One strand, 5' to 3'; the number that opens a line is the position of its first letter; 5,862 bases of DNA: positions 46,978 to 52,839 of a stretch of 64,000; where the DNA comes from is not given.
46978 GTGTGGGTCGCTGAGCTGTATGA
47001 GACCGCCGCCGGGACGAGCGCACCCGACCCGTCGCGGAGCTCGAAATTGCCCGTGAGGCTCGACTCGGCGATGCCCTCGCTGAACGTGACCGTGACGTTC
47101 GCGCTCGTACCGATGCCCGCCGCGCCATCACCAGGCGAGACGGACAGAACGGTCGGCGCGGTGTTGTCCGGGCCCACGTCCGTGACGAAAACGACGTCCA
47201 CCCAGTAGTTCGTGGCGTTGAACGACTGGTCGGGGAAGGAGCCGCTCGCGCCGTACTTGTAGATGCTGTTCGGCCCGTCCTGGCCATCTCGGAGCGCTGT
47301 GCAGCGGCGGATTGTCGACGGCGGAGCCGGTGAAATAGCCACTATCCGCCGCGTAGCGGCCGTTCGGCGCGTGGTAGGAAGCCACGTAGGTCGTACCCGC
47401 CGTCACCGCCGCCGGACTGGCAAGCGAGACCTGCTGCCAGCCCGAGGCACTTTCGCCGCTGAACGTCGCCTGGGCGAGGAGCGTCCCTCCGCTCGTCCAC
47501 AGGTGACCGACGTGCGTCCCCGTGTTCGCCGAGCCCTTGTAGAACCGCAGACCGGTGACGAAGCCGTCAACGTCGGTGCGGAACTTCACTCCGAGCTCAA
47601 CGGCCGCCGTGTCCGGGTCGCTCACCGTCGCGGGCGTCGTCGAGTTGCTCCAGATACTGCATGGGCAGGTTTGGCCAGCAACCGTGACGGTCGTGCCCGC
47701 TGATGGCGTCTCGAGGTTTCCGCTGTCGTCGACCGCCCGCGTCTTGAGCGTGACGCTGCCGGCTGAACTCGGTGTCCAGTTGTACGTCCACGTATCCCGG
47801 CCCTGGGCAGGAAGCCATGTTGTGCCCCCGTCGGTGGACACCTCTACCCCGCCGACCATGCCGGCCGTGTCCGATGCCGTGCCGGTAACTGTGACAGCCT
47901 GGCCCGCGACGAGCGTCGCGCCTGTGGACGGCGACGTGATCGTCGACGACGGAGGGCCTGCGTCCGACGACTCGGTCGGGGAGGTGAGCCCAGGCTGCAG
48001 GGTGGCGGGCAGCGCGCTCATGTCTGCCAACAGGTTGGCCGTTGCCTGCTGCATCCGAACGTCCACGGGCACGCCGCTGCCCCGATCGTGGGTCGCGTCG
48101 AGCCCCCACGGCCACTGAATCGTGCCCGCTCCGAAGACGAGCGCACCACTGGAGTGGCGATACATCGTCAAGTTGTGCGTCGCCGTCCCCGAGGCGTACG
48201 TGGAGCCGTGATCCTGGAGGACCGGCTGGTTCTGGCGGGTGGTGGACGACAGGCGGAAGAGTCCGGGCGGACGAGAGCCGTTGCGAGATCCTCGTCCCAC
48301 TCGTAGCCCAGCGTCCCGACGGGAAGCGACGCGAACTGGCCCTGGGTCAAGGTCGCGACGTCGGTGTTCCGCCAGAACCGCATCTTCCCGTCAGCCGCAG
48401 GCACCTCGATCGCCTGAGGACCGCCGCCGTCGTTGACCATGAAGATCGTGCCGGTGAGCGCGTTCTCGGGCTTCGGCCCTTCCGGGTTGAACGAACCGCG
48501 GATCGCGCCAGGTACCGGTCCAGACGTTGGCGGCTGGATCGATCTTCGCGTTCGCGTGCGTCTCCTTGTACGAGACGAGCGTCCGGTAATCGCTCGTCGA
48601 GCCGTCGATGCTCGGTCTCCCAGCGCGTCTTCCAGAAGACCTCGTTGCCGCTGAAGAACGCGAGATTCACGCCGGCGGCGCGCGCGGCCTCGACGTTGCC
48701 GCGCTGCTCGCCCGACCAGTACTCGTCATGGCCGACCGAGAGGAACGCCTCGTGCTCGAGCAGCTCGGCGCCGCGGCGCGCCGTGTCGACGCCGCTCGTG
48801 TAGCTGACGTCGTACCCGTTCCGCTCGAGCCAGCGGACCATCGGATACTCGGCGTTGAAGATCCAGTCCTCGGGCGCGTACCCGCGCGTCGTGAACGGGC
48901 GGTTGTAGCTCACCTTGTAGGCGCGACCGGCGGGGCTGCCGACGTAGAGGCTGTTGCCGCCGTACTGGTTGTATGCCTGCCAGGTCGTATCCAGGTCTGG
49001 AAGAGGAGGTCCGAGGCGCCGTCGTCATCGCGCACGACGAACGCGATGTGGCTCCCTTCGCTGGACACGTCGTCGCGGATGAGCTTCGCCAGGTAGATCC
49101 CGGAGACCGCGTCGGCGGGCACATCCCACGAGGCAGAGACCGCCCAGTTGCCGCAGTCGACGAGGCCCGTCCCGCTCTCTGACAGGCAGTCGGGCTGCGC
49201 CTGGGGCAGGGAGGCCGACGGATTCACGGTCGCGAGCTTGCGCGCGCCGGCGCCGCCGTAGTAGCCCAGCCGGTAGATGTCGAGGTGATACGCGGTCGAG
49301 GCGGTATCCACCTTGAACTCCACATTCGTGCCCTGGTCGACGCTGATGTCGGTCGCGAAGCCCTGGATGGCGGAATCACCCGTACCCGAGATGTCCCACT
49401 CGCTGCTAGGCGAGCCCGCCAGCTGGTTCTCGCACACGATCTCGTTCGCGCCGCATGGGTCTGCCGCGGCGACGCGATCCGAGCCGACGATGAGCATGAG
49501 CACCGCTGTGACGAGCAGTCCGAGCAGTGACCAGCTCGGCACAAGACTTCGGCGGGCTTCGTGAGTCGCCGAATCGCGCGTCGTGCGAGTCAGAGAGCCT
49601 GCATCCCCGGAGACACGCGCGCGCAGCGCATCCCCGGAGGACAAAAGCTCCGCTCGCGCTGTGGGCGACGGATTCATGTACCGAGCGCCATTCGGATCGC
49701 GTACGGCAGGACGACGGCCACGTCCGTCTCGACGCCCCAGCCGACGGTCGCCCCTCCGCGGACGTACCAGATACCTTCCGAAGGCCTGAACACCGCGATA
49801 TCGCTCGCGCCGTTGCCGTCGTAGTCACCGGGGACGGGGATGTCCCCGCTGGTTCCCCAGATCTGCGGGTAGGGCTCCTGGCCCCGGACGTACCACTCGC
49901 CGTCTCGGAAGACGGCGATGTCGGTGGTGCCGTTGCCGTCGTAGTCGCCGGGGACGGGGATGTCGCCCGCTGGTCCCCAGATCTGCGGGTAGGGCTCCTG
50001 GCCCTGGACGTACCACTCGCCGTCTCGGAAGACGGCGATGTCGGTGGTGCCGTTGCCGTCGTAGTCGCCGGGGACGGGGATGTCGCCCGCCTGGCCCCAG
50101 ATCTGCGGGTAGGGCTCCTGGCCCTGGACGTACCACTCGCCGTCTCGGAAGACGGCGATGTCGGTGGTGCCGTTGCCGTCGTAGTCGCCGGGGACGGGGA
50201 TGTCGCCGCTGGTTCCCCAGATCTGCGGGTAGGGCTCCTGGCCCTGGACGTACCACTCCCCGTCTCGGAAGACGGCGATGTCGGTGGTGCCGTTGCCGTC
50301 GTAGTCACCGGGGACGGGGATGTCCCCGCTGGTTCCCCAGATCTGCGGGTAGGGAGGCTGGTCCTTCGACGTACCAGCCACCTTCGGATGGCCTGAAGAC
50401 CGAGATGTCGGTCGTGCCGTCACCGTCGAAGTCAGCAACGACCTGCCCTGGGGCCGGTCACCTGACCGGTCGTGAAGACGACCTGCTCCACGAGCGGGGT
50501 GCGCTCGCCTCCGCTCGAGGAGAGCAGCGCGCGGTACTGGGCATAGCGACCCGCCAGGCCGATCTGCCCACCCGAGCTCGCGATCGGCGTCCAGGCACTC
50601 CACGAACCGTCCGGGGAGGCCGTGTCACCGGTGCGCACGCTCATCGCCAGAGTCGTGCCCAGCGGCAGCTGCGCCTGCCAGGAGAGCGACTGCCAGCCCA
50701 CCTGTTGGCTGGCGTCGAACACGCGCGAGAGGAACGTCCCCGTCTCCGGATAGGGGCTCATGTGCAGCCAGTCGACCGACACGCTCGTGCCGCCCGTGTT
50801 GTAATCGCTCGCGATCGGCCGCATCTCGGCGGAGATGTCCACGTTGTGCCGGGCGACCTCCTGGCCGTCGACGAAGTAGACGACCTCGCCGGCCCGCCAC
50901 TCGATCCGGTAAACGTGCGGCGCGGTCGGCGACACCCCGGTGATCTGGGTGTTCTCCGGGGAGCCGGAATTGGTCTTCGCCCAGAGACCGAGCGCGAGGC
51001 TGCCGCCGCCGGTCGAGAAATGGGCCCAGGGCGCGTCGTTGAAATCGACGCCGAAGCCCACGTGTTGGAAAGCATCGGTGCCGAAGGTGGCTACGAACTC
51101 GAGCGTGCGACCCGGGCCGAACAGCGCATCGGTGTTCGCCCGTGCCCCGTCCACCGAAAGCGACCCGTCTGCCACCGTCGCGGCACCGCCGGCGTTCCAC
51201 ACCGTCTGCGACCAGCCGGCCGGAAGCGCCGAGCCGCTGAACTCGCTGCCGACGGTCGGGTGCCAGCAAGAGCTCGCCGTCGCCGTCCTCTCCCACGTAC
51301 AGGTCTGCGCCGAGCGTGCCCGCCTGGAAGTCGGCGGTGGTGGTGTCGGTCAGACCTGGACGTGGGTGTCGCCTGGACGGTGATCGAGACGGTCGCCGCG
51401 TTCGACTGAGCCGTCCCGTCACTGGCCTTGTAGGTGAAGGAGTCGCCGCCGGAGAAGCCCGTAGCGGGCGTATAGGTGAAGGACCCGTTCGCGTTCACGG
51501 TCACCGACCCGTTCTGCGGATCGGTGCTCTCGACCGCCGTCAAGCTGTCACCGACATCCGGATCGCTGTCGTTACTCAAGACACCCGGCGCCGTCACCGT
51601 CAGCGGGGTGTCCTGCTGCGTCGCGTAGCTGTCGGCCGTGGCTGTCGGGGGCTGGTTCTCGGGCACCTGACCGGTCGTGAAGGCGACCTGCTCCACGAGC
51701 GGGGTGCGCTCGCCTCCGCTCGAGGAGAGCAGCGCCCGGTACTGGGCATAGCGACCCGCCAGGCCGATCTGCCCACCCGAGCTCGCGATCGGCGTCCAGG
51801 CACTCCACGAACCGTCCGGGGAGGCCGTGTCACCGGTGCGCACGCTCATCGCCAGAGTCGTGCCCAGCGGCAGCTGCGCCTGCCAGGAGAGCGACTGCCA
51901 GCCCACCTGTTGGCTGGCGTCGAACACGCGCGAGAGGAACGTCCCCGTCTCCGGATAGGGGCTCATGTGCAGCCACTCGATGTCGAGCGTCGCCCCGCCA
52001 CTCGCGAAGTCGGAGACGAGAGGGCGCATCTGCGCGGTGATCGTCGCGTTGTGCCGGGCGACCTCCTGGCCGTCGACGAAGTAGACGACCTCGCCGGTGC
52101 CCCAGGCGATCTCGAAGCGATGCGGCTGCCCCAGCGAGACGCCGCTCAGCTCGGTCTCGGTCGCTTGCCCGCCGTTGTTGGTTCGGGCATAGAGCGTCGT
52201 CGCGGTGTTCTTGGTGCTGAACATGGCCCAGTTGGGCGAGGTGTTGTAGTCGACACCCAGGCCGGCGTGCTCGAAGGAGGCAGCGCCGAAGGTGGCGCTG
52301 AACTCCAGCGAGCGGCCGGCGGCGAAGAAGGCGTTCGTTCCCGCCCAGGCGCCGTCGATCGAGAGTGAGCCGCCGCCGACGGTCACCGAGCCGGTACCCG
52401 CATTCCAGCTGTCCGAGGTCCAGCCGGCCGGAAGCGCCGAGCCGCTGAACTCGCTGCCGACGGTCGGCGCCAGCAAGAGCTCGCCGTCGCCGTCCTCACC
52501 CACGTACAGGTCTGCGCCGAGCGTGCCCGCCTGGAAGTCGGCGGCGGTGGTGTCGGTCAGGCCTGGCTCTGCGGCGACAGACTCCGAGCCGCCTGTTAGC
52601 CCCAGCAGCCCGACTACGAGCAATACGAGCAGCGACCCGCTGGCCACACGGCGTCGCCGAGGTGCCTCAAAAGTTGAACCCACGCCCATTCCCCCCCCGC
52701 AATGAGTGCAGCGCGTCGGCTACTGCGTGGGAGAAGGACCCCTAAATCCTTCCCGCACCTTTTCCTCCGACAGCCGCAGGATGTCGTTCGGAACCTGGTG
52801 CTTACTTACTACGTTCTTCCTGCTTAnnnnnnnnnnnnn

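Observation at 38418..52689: Three co-oriented giant secreted proteins share a C-terminal FG-GAP/VCBS-type propeller module but carry different carbohydrate-active heads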

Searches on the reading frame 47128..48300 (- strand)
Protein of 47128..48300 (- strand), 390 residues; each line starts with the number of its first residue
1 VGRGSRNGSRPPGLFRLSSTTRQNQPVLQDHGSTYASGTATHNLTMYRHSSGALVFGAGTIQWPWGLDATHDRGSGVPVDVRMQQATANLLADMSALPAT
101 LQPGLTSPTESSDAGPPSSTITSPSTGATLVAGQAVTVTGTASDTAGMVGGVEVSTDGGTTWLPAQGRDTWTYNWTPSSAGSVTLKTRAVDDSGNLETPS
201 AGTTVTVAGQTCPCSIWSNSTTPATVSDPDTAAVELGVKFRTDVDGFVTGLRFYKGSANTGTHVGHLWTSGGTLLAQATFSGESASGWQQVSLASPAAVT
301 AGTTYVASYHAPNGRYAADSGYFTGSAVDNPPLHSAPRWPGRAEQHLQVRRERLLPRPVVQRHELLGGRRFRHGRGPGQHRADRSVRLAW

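Call 6: search_protein_families(library=pfam, proteins=[window:47128-48300:-], max_evalue=0.01)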
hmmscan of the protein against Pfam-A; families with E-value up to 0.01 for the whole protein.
window:47128-48300:- (390 aa): 4 families
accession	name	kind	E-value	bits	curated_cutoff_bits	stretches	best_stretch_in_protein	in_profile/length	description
PF13313.11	DUF4082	-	3.2e-46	157.3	28.4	1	221-337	2-117/143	Domain of unknown function (DUF4082)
PF17957.7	Big_7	-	2.3e-11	44.6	24.1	1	117-186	1-69/70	Bacterial Ig domain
PF20254.3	DMFA2_C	-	7.5e-07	29.3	27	1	9-69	319-370/374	N,N-dimethylformamidase beta subunit-like, C-terminal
PF19077.6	Big_13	-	0.0087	17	27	0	143-207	34-100/102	Bacterial Ig-like domain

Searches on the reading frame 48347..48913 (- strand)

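Call 6: search_protein_families(library=pfam, proteins=[window:48347-48913:-], max_evalue=0.01)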
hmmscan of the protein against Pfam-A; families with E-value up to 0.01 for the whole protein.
window:48347-48913:- (188 aa): 1 family
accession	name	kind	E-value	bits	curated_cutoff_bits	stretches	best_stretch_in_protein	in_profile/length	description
PF20254.3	DMFA2_C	-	7.1e-36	124.8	27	1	2-106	127-235/374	N,N-dimethylformamidase beta subunit-like, C-terminal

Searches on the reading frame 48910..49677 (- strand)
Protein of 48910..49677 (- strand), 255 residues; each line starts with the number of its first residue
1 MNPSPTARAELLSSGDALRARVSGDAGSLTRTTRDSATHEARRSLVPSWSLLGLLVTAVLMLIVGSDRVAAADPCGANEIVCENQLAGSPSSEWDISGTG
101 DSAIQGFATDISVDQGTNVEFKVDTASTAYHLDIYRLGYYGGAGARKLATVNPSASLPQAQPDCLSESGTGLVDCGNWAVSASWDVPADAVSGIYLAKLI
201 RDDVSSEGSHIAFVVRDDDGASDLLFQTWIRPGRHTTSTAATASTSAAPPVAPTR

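Call 6: search_protein_families(library=pfam, proteins=[window:48910-49677:-], max_evalue=0.01)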
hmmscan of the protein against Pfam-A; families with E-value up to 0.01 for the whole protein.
window:48910-49677:- (255 aa): 1 family
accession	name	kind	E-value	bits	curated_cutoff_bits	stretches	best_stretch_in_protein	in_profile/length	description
PF20254.3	DMFA2_C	-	2.9e-21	76.7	27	1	132-228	2-93/374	N,N-dimethylformamidase beta subunit-like, C-terminal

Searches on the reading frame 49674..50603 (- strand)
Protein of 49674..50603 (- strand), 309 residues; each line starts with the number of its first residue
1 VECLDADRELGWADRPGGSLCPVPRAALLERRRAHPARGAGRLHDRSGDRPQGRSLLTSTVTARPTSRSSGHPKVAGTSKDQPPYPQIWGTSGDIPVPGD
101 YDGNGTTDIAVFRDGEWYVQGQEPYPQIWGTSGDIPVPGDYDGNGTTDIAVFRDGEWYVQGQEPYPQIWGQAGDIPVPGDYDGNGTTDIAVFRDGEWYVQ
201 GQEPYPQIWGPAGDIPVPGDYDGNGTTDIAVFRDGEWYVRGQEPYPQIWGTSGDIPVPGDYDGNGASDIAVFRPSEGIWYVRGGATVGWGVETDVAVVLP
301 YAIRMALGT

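Call 7: search_protein_families(library=pfam, proteins=[window:49674-50603:-], max_evalue=0.01)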
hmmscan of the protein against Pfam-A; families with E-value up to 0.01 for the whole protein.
window:49674-50603:- (309 aa): 4 families
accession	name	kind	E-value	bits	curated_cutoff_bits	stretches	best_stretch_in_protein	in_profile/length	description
PF01839.29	FG-GAP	-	3.6e-13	49.5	22.1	0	255-281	4-27/37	FG-GAP repeat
PF13517.12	FG-GAP_3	-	1e-12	48.9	26.9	2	180-231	1-61/61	FG-GAP-like repeat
PF06938.16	DUF1285_N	-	7.7e-08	32.4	29.3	0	104-122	11-29/67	Domain of unknown function (DUF1285), N-terminal domain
PF14450.12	FtsA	-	5.7e-05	23.9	31.8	0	223-236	6-19/127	Cell division protein FtsA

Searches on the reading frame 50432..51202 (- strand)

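Call 7: search_protein_families(library=pfam, proteins=[window:50432-51202:-], max_evalue=0.01)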
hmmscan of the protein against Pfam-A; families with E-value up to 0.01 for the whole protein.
window:50432-51202:- (256 aa): 1 family
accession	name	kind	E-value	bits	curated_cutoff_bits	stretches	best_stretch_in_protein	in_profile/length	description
PF00722.28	Glyco_hydro_16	-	0.004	17.1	22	1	84-120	100-136/175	Glycosyl hydrolases family 16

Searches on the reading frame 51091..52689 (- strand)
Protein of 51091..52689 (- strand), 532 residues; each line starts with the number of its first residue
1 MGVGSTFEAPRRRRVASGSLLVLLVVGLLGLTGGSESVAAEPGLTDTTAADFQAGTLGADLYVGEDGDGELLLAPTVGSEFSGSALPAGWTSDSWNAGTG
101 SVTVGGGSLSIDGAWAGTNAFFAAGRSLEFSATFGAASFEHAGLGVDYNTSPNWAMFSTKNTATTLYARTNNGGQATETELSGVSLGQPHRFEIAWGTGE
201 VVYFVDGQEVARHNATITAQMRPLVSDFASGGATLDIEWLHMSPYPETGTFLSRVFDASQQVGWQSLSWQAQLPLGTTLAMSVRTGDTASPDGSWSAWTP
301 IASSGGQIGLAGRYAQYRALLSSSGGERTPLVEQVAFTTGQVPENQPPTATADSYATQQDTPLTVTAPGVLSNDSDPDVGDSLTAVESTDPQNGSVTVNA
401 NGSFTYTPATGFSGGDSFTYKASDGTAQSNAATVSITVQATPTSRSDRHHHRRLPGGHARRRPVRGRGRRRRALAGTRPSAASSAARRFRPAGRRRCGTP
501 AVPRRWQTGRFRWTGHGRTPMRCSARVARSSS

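Call 7: search_protein_families(library=pfam, proteins=[window:51091-52689:-], max_evalue=0.01)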
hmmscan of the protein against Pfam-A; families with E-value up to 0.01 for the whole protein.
window:51091-52689:- (532 aa): 4 families
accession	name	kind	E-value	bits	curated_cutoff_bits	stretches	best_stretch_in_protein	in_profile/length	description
PF17963.7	Big_9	-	6e-23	82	23.6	1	345-437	1-89/89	Bacterial Ig domain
PF17892.7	Cadherin_5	-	2.7e-22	78.9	26.5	1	345-439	2-98/98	Cadherin-like domain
PF17803.7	Cadherin_4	-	2.3e-18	66.9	25.1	1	343-406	9-71/71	Bacterial cadherin-like domain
PF00722.28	Glyco_hydro_16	-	0.0029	17.6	22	1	159-216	82-138/175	Glycosyl hydrolases family 16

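Call 57: search_protein_families(library=ncbifam, proteins=[window:51091-52689:-], max_evalue=0.001)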
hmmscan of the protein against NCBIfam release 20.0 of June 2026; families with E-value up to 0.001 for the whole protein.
window:51091-52689:- (532 aa): 2 families
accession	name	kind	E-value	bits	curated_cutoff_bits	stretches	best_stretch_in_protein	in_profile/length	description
NF012211.1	tand_rpt_95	domain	5.9e-20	71.1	90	1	357-440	2-86/98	tandem-95 repeat protein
NF045619.1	adhes_GNV_Cterm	subfamily_domain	3.1e-05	23.4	180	1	334-438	359-457/458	BapA/Bap/LapF family large adhesin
